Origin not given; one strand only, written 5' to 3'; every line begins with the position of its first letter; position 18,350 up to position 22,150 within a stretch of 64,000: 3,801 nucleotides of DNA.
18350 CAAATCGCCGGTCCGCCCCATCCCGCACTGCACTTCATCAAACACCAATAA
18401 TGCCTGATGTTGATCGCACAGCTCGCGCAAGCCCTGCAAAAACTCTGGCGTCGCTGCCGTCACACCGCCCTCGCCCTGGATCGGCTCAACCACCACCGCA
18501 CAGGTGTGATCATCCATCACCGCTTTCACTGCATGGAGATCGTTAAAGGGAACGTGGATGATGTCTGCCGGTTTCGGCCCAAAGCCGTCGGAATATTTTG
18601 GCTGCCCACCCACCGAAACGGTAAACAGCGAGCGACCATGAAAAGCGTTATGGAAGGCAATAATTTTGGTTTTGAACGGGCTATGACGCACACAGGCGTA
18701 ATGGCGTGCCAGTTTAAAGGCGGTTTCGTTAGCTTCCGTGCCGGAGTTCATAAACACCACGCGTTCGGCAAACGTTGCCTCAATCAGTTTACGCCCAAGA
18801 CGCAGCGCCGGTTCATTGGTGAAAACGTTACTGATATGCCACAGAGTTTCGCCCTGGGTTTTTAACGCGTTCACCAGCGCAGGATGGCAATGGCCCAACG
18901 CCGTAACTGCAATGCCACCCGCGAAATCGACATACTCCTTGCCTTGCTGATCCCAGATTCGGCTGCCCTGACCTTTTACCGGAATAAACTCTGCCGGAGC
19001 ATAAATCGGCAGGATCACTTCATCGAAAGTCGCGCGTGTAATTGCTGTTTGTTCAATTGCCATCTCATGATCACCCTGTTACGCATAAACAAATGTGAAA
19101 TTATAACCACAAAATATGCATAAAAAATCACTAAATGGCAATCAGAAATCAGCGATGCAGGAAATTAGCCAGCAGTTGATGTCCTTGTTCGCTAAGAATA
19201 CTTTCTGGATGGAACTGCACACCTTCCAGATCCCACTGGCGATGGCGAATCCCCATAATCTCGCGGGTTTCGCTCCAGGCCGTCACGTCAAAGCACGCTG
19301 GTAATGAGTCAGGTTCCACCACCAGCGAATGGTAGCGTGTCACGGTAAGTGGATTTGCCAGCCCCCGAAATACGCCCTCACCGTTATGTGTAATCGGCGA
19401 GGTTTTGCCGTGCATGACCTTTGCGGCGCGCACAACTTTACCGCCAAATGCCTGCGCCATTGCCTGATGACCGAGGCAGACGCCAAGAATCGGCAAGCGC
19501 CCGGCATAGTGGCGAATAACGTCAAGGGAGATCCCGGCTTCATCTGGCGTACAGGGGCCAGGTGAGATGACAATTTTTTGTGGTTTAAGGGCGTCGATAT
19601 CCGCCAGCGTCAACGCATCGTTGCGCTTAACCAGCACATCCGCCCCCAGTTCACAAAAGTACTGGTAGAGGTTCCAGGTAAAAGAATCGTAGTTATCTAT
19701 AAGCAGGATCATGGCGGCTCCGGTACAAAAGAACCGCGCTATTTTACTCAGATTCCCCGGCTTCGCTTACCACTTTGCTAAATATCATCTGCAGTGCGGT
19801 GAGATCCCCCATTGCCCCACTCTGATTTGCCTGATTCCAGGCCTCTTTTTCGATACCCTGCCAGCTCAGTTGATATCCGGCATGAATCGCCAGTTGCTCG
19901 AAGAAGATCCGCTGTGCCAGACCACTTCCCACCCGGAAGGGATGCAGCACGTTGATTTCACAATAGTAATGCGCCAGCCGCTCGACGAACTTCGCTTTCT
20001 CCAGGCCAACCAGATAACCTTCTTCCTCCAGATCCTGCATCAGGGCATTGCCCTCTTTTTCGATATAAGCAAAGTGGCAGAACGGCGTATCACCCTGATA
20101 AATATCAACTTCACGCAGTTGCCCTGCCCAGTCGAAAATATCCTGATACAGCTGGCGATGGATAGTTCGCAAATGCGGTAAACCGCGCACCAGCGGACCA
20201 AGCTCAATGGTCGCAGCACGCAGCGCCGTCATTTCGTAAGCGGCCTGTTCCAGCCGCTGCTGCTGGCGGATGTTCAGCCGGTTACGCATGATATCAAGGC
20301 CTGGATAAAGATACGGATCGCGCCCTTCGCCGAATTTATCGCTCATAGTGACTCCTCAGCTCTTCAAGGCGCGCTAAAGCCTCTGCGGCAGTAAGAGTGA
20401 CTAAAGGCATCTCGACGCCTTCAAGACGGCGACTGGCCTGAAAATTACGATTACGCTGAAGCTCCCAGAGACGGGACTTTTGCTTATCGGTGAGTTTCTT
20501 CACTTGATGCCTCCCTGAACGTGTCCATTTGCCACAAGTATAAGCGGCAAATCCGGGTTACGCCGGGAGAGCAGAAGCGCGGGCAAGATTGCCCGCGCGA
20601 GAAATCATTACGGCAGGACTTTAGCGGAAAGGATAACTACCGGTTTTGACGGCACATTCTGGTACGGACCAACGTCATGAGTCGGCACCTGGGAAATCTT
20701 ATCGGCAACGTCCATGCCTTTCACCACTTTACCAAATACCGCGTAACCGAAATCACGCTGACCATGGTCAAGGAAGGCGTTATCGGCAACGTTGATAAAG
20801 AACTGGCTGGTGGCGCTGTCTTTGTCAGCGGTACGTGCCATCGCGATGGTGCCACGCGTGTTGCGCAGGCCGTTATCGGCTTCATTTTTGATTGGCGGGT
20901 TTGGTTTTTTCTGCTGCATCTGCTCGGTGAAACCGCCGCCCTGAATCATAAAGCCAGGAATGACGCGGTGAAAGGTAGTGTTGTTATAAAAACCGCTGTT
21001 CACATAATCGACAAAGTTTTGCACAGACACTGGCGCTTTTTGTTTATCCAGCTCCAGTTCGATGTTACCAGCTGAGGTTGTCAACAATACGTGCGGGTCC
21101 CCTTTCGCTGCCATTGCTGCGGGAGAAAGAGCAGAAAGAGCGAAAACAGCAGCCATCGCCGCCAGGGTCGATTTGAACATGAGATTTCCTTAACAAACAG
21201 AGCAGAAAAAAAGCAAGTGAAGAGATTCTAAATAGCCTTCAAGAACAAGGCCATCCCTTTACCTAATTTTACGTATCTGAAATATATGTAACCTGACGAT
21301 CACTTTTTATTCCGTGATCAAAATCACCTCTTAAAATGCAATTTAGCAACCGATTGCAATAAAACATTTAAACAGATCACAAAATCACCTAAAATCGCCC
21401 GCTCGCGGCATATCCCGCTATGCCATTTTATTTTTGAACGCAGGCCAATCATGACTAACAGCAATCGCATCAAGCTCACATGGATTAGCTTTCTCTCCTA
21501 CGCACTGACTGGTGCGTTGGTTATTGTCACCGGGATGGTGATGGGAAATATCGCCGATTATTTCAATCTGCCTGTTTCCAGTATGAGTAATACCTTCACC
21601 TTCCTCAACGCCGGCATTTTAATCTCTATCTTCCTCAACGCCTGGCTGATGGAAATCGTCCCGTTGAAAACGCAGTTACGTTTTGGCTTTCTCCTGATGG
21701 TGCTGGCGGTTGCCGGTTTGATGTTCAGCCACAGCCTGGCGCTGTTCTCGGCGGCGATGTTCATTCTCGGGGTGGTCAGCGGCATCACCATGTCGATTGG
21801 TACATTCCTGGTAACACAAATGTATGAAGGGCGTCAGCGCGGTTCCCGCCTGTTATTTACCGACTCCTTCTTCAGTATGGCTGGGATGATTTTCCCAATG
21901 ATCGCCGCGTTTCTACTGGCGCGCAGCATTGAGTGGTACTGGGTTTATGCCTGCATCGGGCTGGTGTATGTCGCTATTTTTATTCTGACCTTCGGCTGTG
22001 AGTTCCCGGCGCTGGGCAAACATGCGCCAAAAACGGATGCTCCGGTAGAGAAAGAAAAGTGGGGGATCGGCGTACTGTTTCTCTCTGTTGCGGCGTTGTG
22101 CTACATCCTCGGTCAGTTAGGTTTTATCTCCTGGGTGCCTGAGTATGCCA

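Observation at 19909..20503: fic-yhfG overlapping pair: antitoxin-like inhibitory motif present, but the Fic active-site motif is degenerate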

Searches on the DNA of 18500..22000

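Call 51: search_rna_families(source=window, start=18500, end=22000, threshold=evalue, max_evalue=1)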
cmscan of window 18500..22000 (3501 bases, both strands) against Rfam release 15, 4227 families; matches with E-value up to 1: 0.
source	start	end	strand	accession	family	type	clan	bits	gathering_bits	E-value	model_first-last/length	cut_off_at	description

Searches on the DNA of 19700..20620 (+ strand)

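Call 7: search_dna_similar(query=window:19700-20620:+, collection=ecoli_genomes, mode=near, max_rows=12, rows=spread)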
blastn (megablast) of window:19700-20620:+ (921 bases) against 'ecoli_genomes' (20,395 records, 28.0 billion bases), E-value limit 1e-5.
Records with a match: 5426; places in all: 5429; records where one place covers at least 80% of the query: 5424.
Genomes with a match: 5426 of 5426; with a place that covers at least 80% of the query: 5424. Places per genome that has any: lowest 1, median 1, highest 2. On chromosomes: 5428 places; on plasmids: 1.
Best place of each record, by identity: >=99% 2208; 95-99% 3216; 90-95% 2.
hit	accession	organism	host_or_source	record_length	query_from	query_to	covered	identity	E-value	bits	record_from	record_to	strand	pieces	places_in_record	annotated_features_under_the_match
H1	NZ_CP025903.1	Escherichia coli strain 300709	Homo sapiens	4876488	1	921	100%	100.0%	0e+0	1701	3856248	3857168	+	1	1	fic: putative adenosine monophosphate-protein transferase Fic | yhfG: YhfG family protein | pabA: aminodeoxychorismate synthase component 2 | ppiA: peptidylprolyl isomerase A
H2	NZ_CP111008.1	Escherichia coli strain J53-p130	Homo sapiens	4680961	1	921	100%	100.0%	0e+0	1701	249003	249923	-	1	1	fic: putative adenosine monophosphate-protein transferase Fic | yhfG: YhfG family protein | ppiA: peptidylprolyl isomerase A | pabA: aminodeoxychorismate synthase component 2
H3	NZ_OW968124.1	Escherichia coli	Homo sapiens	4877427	1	921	100%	100.0%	0e+0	1701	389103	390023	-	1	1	fic: putative adenosine monophosphate-protein transferase Fic | yhfG: YhfG family protein | ppiA: peptidylprolyl isomerase A | pabA: aminodeoxychorismate synthase component 2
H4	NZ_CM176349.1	Escherichia coli strain CAVP773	Homo sapiens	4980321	1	921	100%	99.2%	0e+0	1663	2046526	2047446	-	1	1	fic: putative adenosine monophosphate-protein transferase Fic | yhfG: YhfG family protein | ppiA: peptidylprolyl isomerase A | pabA: aminodeoxychorismate synthase component 2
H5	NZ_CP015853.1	Escherichia coli strain ATCC 43889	Homo sapiens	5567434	1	921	100%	99.0%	0e+0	1652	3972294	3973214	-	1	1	fic: putative adenosine monophosphate-protein transferase Fic | yhfG: YhfG family protein | ppiA: peptidylprolyl isomerase A | pabA: aminodeoxychorismate synthase component 2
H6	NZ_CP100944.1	Escherichia coli strain ET565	sediment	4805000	1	921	100%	98.8%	0e+0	1640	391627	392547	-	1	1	fic: putative adenosine monophosphate-protein transferase Fic | yhfG: YhfG family protein | ppiA: peptidylprolyl isomerase A | pabA: aminodeoxychorismate synthase component 2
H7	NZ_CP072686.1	Escherichia coli strain FP4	Canis lupus familiaris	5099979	1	921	100%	98.6%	0e+0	1629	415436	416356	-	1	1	fic: putative adenosine monophosphate-protein transferase Fic | yhfG: YhfG family protein | ppiA: peptidylprolyl isomerase A | pabA: aminodeoxychorismate synthase component 2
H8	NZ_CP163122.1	Escherichia coli strain W21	Homo sapiens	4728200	1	921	100%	98.4%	0e+0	1618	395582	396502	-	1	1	fic: putative adenosine monophosphate-protein transferase Fic | yhfG: YhfG family protein | ppiA: peptidylprolyl isomerase A | pabA: aminodeoxychorismate synthase component 2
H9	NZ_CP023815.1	Escherichia coli strain IMT16316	wild bird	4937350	1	921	100%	98.2%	0e+0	1607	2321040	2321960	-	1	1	fic: putative adenosine monophosphate-protein transferase Fic | yhfG: YhfG family protein | ppiA: peptidylprolyl isomerase A | pabA: aminodeoxychorismate synthase component 2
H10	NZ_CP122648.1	Escherichia coli strain ETEC4077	Sus scrofa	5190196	1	921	100%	97.7%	0e+0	1585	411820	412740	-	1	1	fic: putative adenosine monophosphate-protein transferase Fic | yhfG: YhfG family protein | ppiA: peptidylprolyl isomerase A | pabA: aminodeoxychorismate synthase component 2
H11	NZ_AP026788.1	Escherichia coli strain IPCEC42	Homo sapiens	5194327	1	921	100%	96.4%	0e+0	1519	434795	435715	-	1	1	fic: putative adenosine monophosphate-protein transferase Fic | yhfG: YhfG family protein | ppiA: peptidylprolyl isomerase A | pabA: aminodeoxychorismate synthase component 2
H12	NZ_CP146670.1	Escherichia coli strain MS 21-1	Homo sapiens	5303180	412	921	55%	99.0%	0e+0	915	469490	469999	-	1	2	putative adenosine monophosphate-protein transferase Fic | yhfG: YhfG family protein | ppiA: peptidylprolyl isomerase A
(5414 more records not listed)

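Call 50: get_annotated_region(hit=H12, flank=3000)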
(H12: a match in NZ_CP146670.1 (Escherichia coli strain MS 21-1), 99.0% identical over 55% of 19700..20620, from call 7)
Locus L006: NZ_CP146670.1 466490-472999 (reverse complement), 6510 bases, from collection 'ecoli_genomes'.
description: Escherichia coli strain MS 21-1 chromosome, complete genome
organism: Escherichia coli strain MS 21-1 (NCBI taxid 562)
replicon: chromosome; assembly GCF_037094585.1
host: Homo sapiens; source: Colon; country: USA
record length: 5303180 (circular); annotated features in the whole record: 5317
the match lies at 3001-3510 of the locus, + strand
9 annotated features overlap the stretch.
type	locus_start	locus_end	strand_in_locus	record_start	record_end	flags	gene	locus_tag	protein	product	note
CDS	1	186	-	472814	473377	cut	pabA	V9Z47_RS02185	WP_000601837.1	aminodeoxychorismate synthase component 2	-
CDS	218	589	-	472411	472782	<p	-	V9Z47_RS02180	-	putative adenosine monophosphate-protein transferase Fic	incomplete; partial in the middle of a contig; missing N-terminus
CDS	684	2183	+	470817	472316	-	istA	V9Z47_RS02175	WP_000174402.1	IS21-like element ISEc10 family transposase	-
CDS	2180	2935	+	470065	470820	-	istB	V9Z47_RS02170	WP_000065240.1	IS21-like element ISEc10 family helper ATPase IstB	-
CDS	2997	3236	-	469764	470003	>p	-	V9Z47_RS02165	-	putative adenosine monophosphate-protein transferase Fic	incomplete; partial in the middle of a contig; missing C-terminus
CDS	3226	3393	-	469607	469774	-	yhfG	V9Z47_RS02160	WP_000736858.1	YhfG family protein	-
CDS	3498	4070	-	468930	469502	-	ppiA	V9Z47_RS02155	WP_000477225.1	peptidylprolyl isomerase A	-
CDS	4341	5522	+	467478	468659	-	tsgA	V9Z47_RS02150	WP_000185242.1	MFS transporter TsgA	-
CDS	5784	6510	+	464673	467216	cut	nirB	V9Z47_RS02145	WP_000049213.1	NADPH-nitrite reductase large subunit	-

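Call 60: search_dna_similar(query=window:19894-19959:-, collection=ecoli_genomes, mode=near, max_rows=14, rows=spread)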
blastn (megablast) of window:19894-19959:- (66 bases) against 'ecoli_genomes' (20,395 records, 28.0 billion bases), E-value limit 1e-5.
Records with a match: 4136; places in all: 4136; records where one place covers at least 80% of the query: 4136.
Genomes with a match: 4136 of 5426; with a place that covers at least 80% of the query: 4136. Places per genome that has any: lowest 1, median 1, highest 1. On chromosomes: 4135 places; on plasmids: 1.
Best place of each record, by identity: >=99% 2825; 95-99% 1311.
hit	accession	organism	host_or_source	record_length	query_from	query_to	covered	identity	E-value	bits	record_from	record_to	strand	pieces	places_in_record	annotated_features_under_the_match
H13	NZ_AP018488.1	Escherichia coli O157:H7 strain PV15-279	Homo sapiens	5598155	1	66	100%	100.0%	1e-25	122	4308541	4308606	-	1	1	fic: putative adenosine monophosphate-protein transferase Fic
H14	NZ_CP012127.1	Escherichia coli strain DH1Ec169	missing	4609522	1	66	100%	100.0%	1e-25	122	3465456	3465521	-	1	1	fic: putative adenosine monophosphate-protein transferase Fic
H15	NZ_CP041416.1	Escherichia coli strain STEC711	goat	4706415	1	66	100%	100.0%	1e-25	122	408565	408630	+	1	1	fic: putative adenosine monophosphate-protein transferase Fic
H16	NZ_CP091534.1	Escherichia coli strain 537-20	host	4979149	1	66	100%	100.0%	1e-25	122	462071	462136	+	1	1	fic: putative adenosine monophosphate-protein transferase Fic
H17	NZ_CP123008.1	Escherichia coli strain NWU_4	Bos taurus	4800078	1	66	100%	100.0%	1e-25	122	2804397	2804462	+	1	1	fic: putative adenosine monophosphate-protein transferase Fic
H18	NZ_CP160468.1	Escherichia coli strain PEC1009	Wild bird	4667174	1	66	100%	100.0%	1e-25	122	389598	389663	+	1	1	fic: putative adenosine monophosphate-protein transferase Fic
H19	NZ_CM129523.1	Escherichia coli strain DAM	seawater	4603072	1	66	100%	100.0%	1e-25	122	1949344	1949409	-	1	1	fic: putative adenosine monophosphate-protein transferase Fic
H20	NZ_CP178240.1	Escherichia coli strain JW-5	not collected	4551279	1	66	100%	100.0%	1e-25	122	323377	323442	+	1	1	fic: putative adenosine monophosphate-protein transferase Fic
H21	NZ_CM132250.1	Escherichia coli strain 23AR1101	Homo sapiens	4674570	1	66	100%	100.0%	1e-25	122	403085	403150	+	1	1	fic: putative adenosine monophosphate-protein transferase Fic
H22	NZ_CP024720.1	Escherichia coli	Bos mutus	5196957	1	66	100%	98.5%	5e-24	117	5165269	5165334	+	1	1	fic: putative adenosine monophosphate-protein transferase Fic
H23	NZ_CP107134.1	Escherichia coli strain S6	human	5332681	1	66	100%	98.5%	5e-24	117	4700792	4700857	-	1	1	fic: putative adenosine monophosphate-protein transferase Fic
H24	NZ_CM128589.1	Escherichia coli strain 200177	Homo sapiens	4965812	1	66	100%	98.5%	5e-24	117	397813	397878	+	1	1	fic: putative adenosine monophosphate-protein transferase Fic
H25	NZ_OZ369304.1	Escherichia coli strain Esc29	not applicable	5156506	1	66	100%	98.5%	5e-24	117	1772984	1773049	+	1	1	fic: putative adenosine monophosphate-protein transferase Fic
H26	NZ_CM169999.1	Escherichia coli strain N96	Tibetan Pig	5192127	1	66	100%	95.5%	1e-20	106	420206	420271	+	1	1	fic: putative adenosine monophosphate-protein transferase Fic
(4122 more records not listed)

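Call 61: get_annotated_region(hit=H11, flank=0)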
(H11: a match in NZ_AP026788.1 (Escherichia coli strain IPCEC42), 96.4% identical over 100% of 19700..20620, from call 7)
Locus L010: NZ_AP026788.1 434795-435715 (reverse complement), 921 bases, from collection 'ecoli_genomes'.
description: Escherichia coli strain IPCEC42 chromosome, complete genome
organism: Escherichia coli strain IPCEC42 (NCBI taxid 562)
replicon: chromosome; assembly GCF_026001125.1
host: Homo sapiens; source: -; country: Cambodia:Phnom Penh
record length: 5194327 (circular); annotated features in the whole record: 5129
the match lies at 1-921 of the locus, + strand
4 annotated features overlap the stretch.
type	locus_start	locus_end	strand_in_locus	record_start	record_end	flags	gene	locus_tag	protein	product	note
CDS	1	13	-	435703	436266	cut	pabA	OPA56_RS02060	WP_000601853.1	aminodeoxychorismate synthase component 2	-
CDS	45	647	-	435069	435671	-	fic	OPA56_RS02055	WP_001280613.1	putative adenosine monophosphate-protein transferase Fic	-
CDS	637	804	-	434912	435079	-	yhfG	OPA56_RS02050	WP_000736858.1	YhfG family protein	-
CDS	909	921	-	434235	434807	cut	ppiA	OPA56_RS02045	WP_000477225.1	peptidylprolyl isomerase A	-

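Call 62: get_annotated_region(hit=H26, flank=700)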
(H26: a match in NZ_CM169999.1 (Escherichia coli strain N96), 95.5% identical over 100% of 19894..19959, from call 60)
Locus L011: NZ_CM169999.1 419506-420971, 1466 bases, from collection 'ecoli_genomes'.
description: Escherichia coli strain N96 chromosome, whole genome shotgun sequence
organism: Escherichia coli strain N96 (NCBI taxid 562)
replicon: chromosome; assembly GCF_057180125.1
host: Tibetan Pig; source: feces; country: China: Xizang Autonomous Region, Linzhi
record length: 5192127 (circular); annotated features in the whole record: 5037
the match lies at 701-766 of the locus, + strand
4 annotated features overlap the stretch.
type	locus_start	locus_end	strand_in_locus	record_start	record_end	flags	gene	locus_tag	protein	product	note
CDS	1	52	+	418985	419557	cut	ppiA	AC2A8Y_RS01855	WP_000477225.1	peptidylprolyl isomerase A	-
CDS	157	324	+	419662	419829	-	yhfG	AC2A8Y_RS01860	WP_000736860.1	YhfG family protein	-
CDS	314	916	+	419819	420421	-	fic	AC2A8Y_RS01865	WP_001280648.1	putative adenosine monophosphate-protein transferase Fic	-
CDS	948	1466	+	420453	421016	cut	pabA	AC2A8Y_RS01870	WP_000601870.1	aminodeoxychorismate synthase component 2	-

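Call 63: get_annotated_region(hit=H10, flank=0)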
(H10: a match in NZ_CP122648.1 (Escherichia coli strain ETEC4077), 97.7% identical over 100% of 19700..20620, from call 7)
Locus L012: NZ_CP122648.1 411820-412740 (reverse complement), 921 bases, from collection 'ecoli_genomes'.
description: Escherichia coli strain ETEC4077 chromosome, complete genome
organism: Escherichia coli strain ETEC4077 (NCBI taxid 562)
replicon: chromosome; assembly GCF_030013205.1
host: Sus scrofa; source: feces; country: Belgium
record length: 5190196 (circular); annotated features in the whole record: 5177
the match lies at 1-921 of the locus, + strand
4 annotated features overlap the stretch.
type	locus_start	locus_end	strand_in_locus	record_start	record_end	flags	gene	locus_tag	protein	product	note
CDS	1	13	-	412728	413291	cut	pabA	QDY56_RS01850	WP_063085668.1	aminodeoxychorismate synthase component 2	-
CDS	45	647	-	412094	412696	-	fic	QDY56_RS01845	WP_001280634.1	putative adenosine monophosphate-protein transferase Fic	-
CDS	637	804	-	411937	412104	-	yhfG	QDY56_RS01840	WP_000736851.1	YhfG family protein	-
CDS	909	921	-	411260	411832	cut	ppiA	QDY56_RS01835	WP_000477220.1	peptidylprolyl isomerase A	-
